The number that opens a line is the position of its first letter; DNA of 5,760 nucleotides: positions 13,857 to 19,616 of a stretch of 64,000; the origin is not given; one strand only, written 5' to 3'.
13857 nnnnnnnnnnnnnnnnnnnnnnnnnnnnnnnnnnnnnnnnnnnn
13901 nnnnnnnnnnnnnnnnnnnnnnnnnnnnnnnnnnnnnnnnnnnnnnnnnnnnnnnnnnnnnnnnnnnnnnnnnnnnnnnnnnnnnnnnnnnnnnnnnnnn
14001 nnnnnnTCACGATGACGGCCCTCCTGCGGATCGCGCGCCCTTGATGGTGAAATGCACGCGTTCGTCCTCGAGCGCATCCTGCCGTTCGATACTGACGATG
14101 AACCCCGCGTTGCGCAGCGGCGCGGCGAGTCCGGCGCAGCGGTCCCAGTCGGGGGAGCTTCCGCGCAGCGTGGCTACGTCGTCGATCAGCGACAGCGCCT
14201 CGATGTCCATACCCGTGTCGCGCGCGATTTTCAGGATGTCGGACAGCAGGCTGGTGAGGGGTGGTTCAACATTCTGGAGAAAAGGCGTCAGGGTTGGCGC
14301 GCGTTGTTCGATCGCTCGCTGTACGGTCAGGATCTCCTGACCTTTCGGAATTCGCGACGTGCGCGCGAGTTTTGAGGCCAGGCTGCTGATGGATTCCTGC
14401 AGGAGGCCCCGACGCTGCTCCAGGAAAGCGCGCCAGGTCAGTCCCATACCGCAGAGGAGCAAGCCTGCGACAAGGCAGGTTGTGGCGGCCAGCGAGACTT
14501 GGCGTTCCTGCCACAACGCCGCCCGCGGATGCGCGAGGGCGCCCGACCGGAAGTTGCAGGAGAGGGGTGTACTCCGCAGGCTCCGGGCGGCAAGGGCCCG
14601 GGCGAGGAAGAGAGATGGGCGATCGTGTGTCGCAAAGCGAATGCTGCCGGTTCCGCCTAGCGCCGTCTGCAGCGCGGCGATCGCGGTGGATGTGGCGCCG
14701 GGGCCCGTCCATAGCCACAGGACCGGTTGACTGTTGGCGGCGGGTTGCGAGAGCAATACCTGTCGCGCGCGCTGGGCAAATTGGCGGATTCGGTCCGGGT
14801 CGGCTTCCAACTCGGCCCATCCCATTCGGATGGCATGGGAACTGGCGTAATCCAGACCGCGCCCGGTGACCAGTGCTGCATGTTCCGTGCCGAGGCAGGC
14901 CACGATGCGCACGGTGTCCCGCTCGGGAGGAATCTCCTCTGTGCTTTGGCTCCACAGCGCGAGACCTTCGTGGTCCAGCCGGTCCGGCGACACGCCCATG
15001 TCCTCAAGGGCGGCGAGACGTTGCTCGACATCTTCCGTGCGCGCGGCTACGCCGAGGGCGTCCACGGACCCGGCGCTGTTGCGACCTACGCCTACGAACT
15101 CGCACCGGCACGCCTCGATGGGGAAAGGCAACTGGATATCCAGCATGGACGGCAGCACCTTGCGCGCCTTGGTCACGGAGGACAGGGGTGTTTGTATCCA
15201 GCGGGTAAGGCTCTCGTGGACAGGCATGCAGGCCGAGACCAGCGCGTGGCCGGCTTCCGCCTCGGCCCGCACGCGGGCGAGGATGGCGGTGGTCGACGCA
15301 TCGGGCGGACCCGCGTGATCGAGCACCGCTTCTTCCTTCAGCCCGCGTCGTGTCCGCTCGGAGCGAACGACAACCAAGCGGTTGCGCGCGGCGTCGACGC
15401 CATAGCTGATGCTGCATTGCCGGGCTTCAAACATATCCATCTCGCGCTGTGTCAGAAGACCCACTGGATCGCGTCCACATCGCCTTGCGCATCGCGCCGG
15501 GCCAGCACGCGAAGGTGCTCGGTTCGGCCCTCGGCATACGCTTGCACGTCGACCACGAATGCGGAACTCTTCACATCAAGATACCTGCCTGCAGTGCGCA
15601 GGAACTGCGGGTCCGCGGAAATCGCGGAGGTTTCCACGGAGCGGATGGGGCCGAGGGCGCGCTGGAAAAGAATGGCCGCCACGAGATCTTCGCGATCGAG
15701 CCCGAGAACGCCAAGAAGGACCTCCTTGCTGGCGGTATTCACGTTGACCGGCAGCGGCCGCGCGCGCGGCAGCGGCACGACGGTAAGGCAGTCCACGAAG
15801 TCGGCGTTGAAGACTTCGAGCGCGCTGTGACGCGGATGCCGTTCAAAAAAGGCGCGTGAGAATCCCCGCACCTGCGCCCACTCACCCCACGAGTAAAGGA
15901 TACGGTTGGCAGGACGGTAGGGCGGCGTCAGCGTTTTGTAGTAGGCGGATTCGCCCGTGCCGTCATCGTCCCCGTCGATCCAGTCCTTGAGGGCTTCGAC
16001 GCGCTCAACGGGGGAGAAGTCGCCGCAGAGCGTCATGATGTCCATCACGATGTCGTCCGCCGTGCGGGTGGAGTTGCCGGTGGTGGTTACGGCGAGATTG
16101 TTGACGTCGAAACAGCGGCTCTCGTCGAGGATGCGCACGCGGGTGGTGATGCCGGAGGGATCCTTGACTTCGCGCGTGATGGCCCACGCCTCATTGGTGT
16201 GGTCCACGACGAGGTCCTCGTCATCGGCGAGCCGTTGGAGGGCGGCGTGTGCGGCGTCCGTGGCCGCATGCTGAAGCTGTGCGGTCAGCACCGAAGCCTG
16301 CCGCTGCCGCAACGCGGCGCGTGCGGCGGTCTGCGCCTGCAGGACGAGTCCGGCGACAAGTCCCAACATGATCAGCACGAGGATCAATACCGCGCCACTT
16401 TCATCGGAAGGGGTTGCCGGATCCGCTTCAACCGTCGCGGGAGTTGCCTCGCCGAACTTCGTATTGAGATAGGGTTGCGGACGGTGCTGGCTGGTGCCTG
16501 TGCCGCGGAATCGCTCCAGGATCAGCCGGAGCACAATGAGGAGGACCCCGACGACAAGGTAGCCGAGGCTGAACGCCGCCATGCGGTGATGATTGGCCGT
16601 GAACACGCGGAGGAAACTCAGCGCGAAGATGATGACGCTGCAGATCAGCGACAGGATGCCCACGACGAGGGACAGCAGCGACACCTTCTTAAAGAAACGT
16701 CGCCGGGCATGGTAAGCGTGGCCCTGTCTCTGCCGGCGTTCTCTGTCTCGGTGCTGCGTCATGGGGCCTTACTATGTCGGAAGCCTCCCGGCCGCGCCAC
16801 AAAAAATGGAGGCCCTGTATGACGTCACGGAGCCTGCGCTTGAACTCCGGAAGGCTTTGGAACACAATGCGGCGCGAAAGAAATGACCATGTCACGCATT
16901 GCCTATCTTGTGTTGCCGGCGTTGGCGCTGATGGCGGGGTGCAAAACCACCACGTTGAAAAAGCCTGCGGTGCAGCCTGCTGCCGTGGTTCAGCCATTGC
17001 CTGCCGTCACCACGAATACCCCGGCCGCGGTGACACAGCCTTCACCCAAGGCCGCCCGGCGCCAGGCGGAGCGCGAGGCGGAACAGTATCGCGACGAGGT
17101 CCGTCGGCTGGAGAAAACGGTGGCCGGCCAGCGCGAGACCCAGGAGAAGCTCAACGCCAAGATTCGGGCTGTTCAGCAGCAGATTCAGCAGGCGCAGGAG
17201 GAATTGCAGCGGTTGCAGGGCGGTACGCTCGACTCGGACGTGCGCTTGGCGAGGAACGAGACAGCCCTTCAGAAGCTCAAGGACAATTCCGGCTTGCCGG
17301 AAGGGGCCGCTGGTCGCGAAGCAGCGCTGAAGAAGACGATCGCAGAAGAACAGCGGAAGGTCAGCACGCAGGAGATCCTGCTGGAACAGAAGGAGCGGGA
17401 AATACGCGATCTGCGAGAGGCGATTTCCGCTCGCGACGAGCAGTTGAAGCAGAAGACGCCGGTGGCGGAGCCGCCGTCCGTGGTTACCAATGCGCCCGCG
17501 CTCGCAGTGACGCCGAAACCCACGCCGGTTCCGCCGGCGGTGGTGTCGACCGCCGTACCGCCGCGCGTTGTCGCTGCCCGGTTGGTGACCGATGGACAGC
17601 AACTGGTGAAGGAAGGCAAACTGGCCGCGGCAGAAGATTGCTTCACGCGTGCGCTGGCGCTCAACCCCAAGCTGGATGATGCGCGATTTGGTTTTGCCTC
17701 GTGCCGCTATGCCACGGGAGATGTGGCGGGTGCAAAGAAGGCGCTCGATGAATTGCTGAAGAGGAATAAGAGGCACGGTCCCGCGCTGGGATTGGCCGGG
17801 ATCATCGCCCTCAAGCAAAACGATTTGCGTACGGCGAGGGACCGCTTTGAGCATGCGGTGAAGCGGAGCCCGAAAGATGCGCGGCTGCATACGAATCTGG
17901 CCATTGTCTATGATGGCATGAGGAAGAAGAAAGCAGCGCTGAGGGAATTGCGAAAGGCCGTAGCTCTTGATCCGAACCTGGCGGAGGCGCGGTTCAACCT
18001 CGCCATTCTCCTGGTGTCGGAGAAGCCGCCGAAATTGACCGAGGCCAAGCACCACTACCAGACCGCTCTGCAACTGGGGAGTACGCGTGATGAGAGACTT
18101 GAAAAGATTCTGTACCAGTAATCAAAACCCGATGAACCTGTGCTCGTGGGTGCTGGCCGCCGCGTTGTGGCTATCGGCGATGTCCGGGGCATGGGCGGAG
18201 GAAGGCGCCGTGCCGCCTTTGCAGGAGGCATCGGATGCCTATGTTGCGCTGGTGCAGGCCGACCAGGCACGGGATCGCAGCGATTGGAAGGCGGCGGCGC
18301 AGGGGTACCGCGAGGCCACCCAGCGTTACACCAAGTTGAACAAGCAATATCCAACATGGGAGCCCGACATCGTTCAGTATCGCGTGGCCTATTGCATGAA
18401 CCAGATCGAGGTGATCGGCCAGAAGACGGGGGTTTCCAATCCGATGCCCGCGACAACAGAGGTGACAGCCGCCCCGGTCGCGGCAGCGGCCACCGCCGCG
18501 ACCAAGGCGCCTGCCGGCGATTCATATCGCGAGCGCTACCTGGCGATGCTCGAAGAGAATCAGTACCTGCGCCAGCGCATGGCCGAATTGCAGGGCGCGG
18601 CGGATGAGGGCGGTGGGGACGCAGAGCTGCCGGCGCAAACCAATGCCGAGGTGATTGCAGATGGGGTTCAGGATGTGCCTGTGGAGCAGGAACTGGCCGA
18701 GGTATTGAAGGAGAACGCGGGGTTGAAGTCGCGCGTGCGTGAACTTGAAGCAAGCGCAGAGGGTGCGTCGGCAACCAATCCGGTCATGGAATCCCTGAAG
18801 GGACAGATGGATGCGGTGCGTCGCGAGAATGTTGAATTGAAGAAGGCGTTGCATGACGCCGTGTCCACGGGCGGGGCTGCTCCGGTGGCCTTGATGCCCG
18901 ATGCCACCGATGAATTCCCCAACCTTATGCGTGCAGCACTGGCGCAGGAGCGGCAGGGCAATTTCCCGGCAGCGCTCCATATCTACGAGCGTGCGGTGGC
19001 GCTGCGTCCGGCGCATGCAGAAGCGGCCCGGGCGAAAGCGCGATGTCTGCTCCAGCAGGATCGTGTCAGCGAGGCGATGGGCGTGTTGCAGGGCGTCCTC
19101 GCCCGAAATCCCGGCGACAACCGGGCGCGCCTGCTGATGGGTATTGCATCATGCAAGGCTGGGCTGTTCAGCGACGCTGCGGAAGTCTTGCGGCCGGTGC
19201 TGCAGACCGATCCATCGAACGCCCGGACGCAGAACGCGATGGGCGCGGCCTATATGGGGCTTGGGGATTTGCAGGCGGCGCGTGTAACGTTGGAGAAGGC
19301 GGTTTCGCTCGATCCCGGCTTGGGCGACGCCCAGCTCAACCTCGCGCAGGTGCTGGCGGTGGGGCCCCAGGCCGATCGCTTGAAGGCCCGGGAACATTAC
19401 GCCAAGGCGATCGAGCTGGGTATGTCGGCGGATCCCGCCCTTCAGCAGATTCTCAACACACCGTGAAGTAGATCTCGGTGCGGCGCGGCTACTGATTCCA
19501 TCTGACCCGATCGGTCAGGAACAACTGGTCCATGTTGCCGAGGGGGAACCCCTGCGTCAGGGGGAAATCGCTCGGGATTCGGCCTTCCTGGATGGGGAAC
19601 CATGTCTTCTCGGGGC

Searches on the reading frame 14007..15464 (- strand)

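Call 64: search_protein_families(library=pfam, proteins=[window:14007-15464:-], max_evalue=0.0001)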
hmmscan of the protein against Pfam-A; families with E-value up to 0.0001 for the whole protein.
window:14007-15464:- (485 aa): 1 family
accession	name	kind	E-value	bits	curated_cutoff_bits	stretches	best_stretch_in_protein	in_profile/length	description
PF11104.14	PilM_2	-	4.4e-06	26.3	27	1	42-172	31-164/340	Type IV pilus assembly protein PilM;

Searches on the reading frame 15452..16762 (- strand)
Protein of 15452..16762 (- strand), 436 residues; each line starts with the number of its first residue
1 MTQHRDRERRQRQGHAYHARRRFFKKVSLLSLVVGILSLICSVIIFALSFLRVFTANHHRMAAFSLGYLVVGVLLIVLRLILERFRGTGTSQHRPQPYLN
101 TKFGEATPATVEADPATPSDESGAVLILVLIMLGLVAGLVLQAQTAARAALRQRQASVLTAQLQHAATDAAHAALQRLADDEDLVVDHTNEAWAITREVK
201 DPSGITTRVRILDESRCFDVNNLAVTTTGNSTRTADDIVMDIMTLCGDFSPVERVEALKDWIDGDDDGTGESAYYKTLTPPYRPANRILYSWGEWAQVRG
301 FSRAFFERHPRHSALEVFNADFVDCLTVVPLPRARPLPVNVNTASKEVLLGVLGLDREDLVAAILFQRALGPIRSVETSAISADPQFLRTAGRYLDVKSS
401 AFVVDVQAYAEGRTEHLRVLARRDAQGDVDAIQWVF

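Call 64: search_protein_families(library=pfam, proteins=[window:15452-16762:-], max_evalue=0.0001)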
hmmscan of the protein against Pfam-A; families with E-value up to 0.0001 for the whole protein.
window:15452-16762:- (436 aa): 1 family
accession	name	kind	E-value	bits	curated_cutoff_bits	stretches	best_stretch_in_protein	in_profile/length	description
PF21687.3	T2SSK_1st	-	1.3e-11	45.6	26.2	1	217-308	2-97/107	Type II secretion system (T2SS), protein K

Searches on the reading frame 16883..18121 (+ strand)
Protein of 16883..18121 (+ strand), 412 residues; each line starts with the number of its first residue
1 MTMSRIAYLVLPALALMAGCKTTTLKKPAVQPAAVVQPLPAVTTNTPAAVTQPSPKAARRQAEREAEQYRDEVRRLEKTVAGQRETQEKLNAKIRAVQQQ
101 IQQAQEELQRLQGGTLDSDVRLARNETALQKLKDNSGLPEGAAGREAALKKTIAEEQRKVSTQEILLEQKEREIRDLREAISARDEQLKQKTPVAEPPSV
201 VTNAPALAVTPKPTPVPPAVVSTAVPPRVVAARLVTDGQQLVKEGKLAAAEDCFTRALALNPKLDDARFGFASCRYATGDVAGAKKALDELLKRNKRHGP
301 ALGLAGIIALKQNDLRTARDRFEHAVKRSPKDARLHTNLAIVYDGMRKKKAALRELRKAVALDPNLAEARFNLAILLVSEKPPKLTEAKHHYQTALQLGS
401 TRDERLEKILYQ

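Call 64: search_protein_families(library=pfam, proteins=[window:16883-18121:+], max_evalue=0.0001)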
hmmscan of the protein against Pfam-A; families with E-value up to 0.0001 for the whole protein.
window:16883-18121:+ (412 aa): 10 families
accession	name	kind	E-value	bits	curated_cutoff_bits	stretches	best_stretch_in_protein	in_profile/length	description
PF14559.12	TPR_19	-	1.2e-15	58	25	1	241-298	1-58/68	Tetratricopeptide repeat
PF07719.23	TPR_2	-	2.3e-15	55.8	27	0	333-365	1-33/34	Tetratricopeptide repeat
PF13414.12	TPR_11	-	5.5e-15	55.2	26.8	0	351-376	12-37/42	TPR repeat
PF13431.12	TPR_17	-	7.4e-15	54.4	24.4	0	357-397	3-34/34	Tetratricopeptide repeat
PF00515.34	TPR_1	-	3.8e-12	45.9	27.8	0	240-263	10-33/34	Tetratricopeptide repeat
PF23914.1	TPR_CcmH_CycH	-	5.8e-12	46.2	42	1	242-332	61-154/158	Cytochrome c-type biogenesis protein H TPR domain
PF13181.12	TPR_8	-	9.8e-10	38.3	25.7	0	333-365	1-33/34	Tetratricopeptide repeat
PF13432.12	TPR_16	-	1.3e-09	38.8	32.7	2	239-293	5-59/65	Tetratricopeptide repeat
PF13428.12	TPR_14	-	6.3e-09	36.1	23.5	0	307-341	9-43/44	Tetratricopeptide repeat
PF13371.12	TPR_9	-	3.5e-06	27.4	35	0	243-294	7-58/73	Tetratricopeptide repeat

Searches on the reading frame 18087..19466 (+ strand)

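Call 65: search_protein_families(library=pfam, proteins=[window:18087-19466:+], max_evalue=0.0001)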
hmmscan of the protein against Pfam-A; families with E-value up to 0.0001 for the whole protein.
window:18087-19466:+ (459 aa): 13 families
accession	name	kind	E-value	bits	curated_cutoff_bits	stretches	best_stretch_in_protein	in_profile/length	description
PF14559.12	TPR_19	-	3.4e-18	66.2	25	2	290-351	4-65/68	Tetratricopeptide repeat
PF13432.12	TPR_16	-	4.8e-15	56.1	32.7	1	282-344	2-64/65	Tetratricopeptide repeat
PF13428.12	TPR_14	-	9.9e-14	50.9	23.5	0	381-422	3-44/44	Tetratricopeptide repeat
PF07719.23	TPR_2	-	1.6e-13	50.1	27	0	380-411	2-33/34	Tetratricopeptide repeat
PF13371.12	TPR_9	-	2e-10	40.9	35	1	288-351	6-69/73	Tetratricopeptide repeat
PF00515.34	TPR_1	-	2.4e-10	40.2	27.8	0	379-410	1-32/34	Tetratricopeptide repeat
PF23914.1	TPR_CcmH_CycH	-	2.6e-10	40.8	42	1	368-442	39-114/158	Cytochrome c-type biogenesis protein H TPR domain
PF13414.12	TPR_11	-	9e-10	38.5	26.8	0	359-393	8-42/42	TPR repeat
PF13181.12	TPR_8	-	3.7e-09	36.5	25.7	0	379-410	1-32/34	Tetratricopeptide repeat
PF12895.13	ANAPC3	-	3.3e-08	34.1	27.2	1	283-336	29-81/82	Anaphase-promoting complex, cyclosome, subunit 3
PF13431.12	TPR_17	-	1e-07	32.1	24.4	0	300-330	2-32/34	Tetratricopeptide repeat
PF13174.12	TPR_6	-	1.2e-07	32.4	26.3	0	280-308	3-31/33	Tetratricopeptide repeat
PF13424.12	TPR_12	-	8.2e-05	23.2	30.1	0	282-338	8-72/77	Tetratricopeptide repeat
